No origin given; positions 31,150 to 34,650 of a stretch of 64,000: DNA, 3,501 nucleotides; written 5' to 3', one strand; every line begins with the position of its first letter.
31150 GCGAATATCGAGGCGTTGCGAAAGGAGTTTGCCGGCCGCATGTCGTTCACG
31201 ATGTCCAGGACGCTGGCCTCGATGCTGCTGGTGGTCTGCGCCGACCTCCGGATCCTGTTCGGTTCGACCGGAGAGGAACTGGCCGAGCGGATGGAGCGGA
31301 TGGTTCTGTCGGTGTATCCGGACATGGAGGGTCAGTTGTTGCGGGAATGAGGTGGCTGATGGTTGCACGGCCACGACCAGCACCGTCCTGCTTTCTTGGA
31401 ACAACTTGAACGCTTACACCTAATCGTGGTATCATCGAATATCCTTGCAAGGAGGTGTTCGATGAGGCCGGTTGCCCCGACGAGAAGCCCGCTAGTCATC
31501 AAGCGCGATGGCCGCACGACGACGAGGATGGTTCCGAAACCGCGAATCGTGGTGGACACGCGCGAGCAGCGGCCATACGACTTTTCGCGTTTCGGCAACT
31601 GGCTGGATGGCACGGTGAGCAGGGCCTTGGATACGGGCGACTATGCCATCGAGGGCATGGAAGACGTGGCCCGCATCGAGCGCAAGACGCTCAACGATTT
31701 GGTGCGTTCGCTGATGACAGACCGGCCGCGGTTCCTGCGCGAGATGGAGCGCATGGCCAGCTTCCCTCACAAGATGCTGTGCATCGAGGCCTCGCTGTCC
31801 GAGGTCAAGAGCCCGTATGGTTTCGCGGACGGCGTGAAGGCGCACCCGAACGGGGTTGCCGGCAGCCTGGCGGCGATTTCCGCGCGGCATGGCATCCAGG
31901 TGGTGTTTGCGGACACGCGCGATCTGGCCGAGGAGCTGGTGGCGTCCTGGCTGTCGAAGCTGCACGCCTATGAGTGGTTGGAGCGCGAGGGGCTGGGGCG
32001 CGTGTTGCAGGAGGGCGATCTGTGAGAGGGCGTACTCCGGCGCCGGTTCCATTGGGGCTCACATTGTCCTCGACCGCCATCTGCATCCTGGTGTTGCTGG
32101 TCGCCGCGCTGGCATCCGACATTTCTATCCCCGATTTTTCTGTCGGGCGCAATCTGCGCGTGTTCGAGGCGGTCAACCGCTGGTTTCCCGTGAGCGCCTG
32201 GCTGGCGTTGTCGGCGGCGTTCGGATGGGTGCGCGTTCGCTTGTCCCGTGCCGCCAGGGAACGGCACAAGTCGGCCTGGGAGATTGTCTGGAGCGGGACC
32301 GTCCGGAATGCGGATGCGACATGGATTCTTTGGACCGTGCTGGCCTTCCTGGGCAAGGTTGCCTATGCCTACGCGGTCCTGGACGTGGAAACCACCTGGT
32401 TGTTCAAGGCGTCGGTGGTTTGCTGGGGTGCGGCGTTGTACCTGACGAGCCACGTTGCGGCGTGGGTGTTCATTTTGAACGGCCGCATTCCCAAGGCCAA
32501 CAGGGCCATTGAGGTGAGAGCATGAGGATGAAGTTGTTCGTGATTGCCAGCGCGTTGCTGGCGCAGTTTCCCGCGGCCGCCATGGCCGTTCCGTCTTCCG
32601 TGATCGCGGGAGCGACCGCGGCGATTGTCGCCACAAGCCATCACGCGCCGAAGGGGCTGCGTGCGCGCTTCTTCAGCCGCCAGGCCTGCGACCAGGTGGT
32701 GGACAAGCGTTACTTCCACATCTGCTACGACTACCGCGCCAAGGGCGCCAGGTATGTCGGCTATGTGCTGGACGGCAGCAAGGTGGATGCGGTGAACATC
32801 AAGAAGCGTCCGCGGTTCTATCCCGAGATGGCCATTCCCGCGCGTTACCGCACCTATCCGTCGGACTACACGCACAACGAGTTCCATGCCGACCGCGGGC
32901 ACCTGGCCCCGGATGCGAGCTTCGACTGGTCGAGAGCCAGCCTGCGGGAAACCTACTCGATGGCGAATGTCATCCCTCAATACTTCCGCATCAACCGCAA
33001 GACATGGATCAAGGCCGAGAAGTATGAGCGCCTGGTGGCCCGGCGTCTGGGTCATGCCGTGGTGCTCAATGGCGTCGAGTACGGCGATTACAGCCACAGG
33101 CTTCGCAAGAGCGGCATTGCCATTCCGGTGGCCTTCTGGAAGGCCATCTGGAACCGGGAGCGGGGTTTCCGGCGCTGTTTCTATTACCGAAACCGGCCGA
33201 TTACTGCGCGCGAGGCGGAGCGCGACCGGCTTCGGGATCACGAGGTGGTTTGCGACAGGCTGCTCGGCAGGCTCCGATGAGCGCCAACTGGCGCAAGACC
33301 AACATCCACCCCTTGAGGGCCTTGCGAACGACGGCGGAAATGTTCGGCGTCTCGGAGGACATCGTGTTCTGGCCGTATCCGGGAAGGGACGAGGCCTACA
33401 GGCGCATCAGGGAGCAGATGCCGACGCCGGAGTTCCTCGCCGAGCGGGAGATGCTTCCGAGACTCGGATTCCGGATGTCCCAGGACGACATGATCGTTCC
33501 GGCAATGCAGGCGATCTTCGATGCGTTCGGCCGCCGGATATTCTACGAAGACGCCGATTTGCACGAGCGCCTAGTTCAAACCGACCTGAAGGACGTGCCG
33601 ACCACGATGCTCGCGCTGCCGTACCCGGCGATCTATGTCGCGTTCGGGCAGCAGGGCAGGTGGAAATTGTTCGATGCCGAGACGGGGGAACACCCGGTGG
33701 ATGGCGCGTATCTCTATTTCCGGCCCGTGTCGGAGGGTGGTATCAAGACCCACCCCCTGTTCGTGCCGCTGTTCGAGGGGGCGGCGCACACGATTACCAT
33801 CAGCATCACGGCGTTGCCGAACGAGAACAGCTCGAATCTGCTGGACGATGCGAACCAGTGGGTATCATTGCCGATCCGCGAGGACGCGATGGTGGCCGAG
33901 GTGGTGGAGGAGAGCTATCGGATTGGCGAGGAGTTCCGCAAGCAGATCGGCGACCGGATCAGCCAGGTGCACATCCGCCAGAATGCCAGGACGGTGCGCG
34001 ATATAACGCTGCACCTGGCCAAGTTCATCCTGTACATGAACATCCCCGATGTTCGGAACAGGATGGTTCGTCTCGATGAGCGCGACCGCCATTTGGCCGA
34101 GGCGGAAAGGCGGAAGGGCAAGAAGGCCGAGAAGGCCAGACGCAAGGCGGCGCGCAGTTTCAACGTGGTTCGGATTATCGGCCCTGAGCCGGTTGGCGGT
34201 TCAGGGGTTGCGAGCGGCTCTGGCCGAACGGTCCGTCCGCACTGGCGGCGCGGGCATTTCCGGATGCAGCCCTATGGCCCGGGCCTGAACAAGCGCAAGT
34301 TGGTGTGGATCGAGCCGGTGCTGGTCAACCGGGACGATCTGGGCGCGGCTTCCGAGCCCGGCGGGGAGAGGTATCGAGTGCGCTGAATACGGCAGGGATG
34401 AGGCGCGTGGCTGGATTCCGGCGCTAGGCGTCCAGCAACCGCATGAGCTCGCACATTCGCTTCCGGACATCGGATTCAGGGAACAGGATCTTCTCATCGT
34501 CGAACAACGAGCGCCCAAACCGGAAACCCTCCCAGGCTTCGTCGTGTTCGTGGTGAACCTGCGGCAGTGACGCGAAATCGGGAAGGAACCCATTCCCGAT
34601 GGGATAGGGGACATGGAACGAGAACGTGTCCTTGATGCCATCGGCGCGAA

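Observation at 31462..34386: Four-gene translationally coupled operon: ERCC4 nuclease, 4-TM protein, secreted NucA-type nuclease, and a 369-aa unknown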

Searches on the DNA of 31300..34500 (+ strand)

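Call 5: search_dna_similar(query=window:31300-34500:+, collection=phages, mode=distant, max_rows=20)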
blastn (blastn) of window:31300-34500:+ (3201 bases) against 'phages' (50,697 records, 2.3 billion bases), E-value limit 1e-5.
No match.

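Call 6: search_dna_similar(query=window:31300-34500:+, collection=plasmids, mode=distant, max_rows=20)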
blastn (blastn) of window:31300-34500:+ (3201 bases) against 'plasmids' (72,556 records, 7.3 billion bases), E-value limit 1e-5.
No match.
